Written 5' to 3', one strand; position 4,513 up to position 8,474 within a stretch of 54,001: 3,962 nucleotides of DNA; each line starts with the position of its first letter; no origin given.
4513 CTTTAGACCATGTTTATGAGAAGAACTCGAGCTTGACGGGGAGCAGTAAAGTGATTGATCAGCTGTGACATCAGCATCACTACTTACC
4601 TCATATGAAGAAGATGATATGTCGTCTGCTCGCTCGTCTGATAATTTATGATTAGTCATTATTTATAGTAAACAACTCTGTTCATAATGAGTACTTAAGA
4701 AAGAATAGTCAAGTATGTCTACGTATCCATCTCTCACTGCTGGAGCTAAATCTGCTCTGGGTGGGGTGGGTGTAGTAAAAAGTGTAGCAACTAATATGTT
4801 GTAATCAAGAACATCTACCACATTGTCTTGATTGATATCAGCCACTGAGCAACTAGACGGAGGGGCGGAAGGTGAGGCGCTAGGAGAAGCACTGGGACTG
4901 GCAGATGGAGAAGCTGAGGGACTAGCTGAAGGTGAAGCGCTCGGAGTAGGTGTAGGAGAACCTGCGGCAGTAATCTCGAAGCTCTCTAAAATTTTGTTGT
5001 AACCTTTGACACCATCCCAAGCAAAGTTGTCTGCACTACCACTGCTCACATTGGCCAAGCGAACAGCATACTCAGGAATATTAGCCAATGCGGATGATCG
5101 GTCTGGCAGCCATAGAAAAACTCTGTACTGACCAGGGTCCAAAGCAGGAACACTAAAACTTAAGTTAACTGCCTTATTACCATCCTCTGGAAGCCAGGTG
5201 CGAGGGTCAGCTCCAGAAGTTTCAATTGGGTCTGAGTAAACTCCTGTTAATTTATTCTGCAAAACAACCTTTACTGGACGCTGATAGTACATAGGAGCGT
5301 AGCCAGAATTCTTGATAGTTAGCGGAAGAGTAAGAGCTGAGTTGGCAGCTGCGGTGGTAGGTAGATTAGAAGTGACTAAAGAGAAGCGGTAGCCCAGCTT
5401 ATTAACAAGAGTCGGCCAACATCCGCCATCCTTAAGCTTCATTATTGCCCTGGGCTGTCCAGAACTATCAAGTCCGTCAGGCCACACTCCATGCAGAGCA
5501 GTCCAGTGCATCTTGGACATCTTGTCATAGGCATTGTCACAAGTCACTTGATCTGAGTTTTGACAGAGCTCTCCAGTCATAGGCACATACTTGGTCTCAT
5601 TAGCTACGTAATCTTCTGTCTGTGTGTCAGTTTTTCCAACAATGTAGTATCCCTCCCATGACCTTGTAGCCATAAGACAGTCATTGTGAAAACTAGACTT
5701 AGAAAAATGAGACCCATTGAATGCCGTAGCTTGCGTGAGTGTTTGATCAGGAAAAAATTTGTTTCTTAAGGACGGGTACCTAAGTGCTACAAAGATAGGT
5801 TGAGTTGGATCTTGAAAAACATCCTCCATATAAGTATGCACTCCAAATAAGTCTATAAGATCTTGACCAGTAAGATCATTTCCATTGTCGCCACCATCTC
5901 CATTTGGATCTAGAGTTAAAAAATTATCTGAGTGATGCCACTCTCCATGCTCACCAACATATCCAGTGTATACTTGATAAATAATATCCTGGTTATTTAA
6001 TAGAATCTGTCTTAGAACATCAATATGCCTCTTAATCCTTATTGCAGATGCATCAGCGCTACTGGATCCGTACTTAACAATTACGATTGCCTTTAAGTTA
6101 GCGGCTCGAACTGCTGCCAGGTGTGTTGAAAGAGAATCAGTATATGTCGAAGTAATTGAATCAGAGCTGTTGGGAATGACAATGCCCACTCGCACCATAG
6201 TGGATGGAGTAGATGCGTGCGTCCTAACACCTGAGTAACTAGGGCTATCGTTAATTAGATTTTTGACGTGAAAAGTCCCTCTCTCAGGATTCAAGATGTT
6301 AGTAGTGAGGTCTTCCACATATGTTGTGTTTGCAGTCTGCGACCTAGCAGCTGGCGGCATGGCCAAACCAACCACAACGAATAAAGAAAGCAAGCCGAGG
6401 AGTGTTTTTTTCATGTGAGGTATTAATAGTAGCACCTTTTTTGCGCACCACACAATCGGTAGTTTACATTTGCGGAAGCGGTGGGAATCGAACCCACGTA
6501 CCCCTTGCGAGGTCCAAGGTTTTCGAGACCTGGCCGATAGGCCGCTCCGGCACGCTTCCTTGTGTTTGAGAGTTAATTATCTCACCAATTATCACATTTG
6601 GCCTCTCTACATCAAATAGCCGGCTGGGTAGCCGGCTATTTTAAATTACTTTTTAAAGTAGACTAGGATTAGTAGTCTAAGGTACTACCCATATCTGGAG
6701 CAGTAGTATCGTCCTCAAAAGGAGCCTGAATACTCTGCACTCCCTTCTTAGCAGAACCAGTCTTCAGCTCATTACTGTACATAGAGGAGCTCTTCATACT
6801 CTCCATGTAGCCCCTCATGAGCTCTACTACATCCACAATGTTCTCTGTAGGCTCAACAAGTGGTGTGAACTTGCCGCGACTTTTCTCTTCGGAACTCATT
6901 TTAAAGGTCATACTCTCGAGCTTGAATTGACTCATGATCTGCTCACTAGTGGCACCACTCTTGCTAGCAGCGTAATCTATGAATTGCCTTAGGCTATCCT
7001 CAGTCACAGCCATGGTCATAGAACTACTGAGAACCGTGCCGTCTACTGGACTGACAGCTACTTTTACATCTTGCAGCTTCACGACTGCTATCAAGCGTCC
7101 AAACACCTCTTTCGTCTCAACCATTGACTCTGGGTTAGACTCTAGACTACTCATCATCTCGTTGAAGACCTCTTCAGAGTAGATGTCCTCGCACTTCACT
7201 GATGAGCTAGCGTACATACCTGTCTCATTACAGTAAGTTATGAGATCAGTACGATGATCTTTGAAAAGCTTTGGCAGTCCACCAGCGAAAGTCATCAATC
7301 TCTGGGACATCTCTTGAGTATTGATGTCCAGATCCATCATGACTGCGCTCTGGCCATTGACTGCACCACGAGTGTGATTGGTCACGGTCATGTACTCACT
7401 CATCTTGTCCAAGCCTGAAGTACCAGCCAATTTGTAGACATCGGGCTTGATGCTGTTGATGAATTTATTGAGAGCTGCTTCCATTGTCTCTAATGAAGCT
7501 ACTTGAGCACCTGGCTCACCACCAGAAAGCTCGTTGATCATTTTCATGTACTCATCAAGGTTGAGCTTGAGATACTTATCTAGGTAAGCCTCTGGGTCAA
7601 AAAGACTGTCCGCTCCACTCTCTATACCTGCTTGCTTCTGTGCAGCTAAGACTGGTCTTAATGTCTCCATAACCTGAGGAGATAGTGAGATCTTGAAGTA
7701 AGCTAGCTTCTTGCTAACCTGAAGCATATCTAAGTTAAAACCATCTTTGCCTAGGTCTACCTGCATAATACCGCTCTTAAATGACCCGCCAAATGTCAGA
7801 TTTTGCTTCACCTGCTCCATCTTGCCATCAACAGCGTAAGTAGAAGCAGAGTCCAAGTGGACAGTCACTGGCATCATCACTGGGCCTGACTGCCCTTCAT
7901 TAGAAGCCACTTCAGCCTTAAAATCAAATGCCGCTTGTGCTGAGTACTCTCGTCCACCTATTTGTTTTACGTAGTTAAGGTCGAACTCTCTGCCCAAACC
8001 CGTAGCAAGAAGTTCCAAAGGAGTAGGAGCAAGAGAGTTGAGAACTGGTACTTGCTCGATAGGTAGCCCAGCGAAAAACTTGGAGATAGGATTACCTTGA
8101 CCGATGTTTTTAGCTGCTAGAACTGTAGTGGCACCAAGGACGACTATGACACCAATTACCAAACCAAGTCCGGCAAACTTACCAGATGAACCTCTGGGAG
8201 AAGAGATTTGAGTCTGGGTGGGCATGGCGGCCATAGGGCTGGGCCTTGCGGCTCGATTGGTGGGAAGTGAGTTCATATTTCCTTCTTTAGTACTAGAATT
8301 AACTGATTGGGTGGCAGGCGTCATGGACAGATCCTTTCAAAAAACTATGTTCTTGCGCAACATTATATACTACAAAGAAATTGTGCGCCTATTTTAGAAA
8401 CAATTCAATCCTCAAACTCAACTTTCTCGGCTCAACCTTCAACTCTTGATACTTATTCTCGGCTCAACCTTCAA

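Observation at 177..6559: Tandem duplication apparently made by unequal crossover between two different tRNA-Ser isoacceptor genes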

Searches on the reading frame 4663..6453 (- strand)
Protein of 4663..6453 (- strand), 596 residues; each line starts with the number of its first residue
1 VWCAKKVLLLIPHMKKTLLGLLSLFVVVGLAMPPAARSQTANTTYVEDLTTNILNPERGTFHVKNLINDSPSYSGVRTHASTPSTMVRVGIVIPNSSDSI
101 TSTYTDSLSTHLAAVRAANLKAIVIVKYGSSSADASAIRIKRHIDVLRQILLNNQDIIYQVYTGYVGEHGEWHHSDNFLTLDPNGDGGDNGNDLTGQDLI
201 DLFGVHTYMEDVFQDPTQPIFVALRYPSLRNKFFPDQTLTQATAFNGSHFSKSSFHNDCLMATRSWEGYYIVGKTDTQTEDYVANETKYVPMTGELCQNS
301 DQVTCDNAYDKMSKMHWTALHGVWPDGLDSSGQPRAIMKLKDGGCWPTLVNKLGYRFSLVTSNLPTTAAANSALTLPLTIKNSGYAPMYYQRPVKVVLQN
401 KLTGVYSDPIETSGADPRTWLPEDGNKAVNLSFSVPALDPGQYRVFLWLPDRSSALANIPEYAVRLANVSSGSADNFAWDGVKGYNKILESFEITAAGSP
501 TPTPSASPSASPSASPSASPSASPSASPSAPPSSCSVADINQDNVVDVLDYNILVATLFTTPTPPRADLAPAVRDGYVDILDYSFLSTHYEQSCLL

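Call 6: search_protein_families(library=pfam, proteins=[window:4663-6453:-], max_evalue=0.01)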
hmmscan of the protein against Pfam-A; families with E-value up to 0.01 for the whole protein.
window:4663-6453:- (596 aa): 2 families
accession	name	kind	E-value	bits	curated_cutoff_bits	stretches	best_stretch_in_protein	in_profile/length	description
PF16116.10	DUF4832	-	3.3e-43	148.4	29.2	1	254-468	3-216/216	Domain of unknown function (DUF4832)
PF16173.10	DUF4874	-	4.3e-17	62.6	30.1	1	55-227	1-157/159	Domain of unknown function (DUF4874)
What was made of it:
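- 4663..6453 (-): Unit A enzyme: signal peptide, DUF4874 + DUF4832 (putative glycoside-hydrolase-like), Ser/Pro linker and a dockerin-like C-terminus. The likely true start is the ATG near 6414. Pfam DUF4832 3e-43 and DUF4874 4e-17 (call 6).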

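Call 16: find_homologous_proteins(query=window:4663-6453:-)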
Query window:4663-6453:- (596 aa): 9 proteins with E <= 0.001 among 8000 candidates.
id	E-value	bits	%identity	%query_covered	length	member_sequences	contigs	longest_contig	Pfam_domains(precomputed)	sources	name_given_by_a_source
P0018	4.8e-66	242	33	95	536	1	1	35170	PF00404.25,PF16116.11,PF16173.11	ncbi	-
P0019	1.1e-47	181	34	65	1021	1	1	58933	PF16655.13,PF18962.8,PF16116.11,PF25788.3,PF00041.28,PF16173.11,PF16656.12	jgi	jgi:hypothetical protein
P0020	3.1e-47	179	34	58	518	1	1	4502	PF16116.11,PF16173.11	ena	-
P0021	1.6e-38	151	29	72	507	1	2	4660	PF16116.11,PF16173.11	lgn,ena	-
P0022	2.0e-38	150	27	76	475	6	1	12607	PF16116.11,PF16173.11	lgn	-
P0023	5.6e-32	129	30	64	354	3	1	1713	PF16116.11,PF16173.11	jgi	jgi:hypothetical protein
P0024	6.9e-32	129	28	76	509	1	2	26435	PF16116.11,PF16173.11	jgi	jgi:hypothetical protein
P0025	7.5e-27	112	28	73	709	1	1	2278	PF16116.11,PF16173.11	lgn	-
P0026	2.1e-25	107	32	46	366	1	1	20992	PF16116.11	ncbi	-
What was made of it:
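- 4663..6453 (-): The 33%-identical homolog P0018 carries PF00404 (call 16).
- On Dockerin type I: The homolog P0018 has PF00404 (call 16).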

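Call 19: find_encoding_contigs(protein=P0018, flank=10000)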
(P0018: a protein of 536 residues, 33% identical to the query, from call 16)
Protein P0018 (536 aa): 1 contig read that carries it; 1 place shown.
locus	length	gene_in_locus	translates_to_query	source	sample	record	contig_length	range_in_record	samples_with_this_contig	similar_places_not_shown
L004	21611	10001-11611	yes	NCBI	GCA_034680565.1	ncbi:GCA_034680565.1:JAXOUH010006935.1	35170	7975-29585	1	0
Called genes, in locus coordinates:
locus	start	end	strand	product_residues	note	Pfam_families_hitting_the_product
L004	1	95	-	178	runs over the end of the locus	PF05137:PilN (faint)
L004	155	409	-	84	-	PF01649:Ribosomal_S20p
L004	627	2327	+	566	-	PF03023:MurJ, PF13440:Polysacc_synt_3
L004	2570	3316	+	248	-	PF01628:HrcA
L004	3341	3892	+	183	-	PF01025:GrpE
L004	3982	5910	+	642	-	PF00012:HSP70, PF06723:MreB_Mbl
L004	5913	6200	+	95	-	-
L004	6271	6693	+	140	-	-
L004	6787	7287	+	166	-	-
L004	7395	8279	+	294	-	PF00226:DnaJ, PF01556:DnaJ_C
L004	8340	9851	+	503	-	PF00754:F5_F8_type_C (weak), PF22633:F5_F8_type_C_2 (weak), PF00404:Dockerin_1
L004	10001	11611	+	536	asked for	PF16173:DUF4874, PF16116:DUF4832, PF00404:Dockerin_1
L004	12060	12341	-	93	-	-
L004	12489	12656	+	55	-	-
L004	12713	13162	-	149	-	PF01371:Trp_repressor (weak)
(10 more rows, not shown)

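Call 39: search_solved_structures(query=window:4663-6453:-, max_evalue=0.1)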
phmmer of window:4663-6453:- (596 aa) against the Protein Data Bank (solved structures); distinct sequences matched with E-value up to 0.1: 9.
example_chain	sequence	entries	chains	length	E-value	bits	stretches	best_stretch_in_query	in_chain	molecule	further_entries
9cca_A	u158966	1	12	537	1.8e-09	39.9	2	487-537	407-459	Circumsporozoite protein,Pyridoxal 5'-phosphate synthase subunit Pdx1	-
9cca_G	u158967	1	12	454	1.8e-09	39.8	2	495-537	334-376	Circumsporozoite protein,Pyridoxal 5'-phosphate synthase subunit PDX2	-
7v05_X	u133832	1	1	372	9.2e-09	37.5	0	500-544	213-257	Circumsporozoite protein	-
9ygf_G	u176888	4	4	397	1.7e-08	36.6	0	498-532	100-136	Circumsporozoite protein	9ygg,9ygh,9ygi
8ek1_P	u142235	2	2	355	1.2e-07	33.8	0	158-193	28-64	Circumsporozoite protein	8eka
6mb3_E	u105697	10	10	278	0.00053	21.8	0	499-534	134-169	Plasmodium falciparum recombinant shortened CSP | circumsporozoite protein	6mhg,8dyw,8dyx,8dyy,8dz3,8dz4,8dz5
8eh5_G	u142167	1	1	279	0.00053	21.8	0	499-534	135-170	Circumsporozoite protein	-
8dyt_I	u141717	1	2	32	0.0084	17.8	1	504-533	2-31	Circumsporozoite protein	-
6wg1_C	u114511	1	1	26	0.071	14.8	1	508-530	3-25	NPNA6 peptide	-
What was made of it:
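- Tried and rejected: The PDB sequence search with the enzyme returned only low-complexity circumsporozoite matches (call 39).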

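Call 67: search_protein_families(library=phrogs, proteins=[window:4663-6453:-], max_evalue=0.001)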
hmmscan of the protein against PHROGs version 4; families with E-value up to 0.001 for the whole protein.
window:4663-6453:- (596 aa): 0 families

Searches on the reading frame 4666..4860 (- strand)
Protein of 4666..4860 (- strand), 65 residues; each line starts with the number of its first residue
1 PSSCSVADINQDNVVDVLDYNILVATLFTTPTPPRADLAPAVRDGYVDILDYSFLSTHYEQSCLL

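Call 42: search_protein_families(library=pfam, proteins=[window:4666-4860:-], max_evalue=10)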
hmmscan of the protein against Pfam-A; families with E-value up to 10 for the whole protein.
seq(65 aa): 1 family
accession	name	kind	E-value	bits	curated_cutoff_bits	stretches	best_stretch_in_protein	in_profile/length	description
PF00404.24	Dockerin_1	-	0.0003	21.3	22.9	1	7-55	2-52/57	Dockerin type I domain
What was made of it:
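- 4663..6453 (-): Dockerin_1 21.3 bits, E = 3e-4, below the cut-off (call 42).
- On Dockerin type I: 21.3 bits against a 22.9-bit cut-off, covering profile positions 2-52 of 57 (call 42).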

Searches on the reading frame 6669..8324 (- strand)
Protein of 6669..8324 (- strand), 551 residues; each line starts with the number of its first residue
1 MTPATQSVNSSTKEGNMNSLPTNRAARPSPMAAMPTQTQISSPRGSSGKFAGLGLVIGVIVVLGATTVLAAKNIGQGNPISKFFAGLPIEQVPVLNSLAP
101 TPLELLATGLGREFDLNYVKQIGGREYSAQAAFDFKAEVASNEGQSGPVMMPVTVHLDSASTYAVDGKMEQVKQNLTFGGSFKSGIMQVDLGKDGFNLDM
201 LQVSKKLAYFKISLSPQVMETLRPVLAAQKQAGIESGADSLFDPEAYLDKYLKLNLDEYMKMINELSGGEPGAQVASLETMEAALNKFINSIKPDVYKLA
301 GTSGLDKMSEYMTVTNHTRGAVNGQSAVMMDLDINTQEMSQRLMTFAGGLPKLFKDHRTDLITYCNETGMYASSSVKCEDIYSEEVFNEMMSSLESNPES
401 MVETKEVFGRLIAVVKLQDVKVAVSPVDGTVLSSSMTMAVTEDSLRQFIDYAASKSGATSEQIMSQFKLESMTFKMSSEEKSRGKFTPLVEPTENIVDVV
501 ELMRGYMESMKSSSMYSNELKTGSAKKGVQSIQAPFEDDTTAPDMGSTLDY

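Call 6: search_protein_families(library=pfam, proteins=[window:6669-8324:-], max_evalue=0.01)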
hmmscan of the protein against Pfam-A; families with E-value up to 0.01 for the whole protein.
window:6669-8324:- (551 aa): 0 families

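Call 17: find_homologous_proteins(query=window:6669-8324:-)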
Query window:6669-8324:- (551 aa): 2 proteins with E <= 0.001 among 8000 candidates.
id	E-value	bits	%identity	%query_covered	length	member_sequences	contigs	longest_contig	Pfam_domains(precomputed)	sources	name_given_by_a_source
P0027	0.0e+0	1190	100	100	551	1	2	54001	-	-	-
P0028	1.6e-147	511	47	94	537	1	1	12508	-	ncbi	-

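Call 18: find_encoding_contigs(protein=P0028, flank=10000)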
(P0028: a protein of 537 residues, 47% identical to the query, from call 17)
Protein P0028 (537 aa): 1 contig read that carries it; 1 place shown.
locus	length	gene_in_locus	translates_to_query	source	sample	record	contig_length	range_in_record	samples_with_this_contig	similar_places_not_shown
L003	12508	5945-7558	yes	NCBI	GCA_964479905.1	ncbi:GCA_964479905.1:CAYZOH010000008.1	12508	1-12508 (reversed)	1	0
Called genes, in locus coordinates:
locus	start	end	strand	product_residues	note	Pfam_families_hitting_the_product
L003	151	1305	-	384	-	PF07690:MFS_1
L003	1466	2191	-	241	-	-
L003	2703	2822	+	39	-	-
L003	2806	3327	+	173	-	-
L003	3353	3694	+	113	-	-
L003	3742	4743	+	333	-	-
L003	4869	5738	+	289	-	-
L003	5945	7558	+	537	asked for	-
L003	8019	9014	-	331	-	PF01979:Amidohydro_1, PF07969:Amidohydro_3 (weak)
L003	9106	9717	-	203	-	PF20979:Arginosuc_syn_C, PF02142:MGS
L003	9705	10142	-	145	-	PF20979:Arginosuc_syn_C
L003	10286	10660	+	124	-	PF00117:GATase (weak), PF07722:Peptidase_C26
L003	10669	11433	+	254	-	PF13238:AAA_18 (faint), PF13207:AAA_17 (weak)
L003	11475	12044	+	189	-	PF00300:His_Phos_1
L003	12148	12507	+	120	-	?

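Call 26: find_related_loci(query=A3, collection=genome_contigs, flank=10000)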
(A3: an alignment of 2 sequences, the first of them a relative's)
Query A3 (551 aa) in genome_contigs; peptide patterns used: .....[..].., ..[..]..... (x = any residue, [..] = any of these).
115 stretches matched a pattern, but none encodes a relative of the query by tblastn (E <= 1e-3).

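Call 29: find_related_loci(query=A3, collection=metagenome_contigs, flank=10000)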
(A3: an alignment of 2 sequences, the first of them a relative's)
Query A3 (551 aa) in metagenome_contigs; peptide patterns used: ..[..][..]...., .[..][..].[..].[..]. (x = any residue, [..] = any of these).
313 stretches matched a pattern, but none encodes a relative of the query by tblastn (E <= 1e-3).
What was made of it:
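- Tried and rejected: Scans with the 551-aa flank protein alignment found no relative in genome_contigs or metagenome_contigs (calls 26, 29).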

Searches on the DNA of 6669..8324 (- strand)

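Call 59: search_rna_families(source=L003, start=7640, end=8030, threshold=evalue, max_evalue=10)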
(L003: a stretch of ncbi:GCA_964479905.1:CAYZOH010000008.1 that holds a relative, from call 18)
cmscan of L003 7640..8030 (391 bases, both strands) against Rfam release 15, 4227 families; matches with E-value up to 10: 4.
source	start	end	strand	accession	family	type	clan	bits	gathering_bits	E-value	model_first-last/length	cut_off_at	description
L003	7652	7738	+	RF00005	tRNA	Gene; tRNA;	CL00001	41.7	29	1.1e-07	1-71/71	no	tRNA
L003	7686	7738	-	RF04351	Plastid-psbl-rps4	Cis-reg;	-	18.3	68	0.27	1-53/53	no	Plastid-psbl-rps4 3UTR RNA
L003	7752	7818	+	RF00505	RydC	Gene; sRNA;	-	13.8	48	8.2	1-64/64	no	RydC RNA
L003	7647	7794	+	RF02223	sX4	Gene; sRNA;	-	10.8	70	7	1-167/167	no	Proteobacterial sRNA sX4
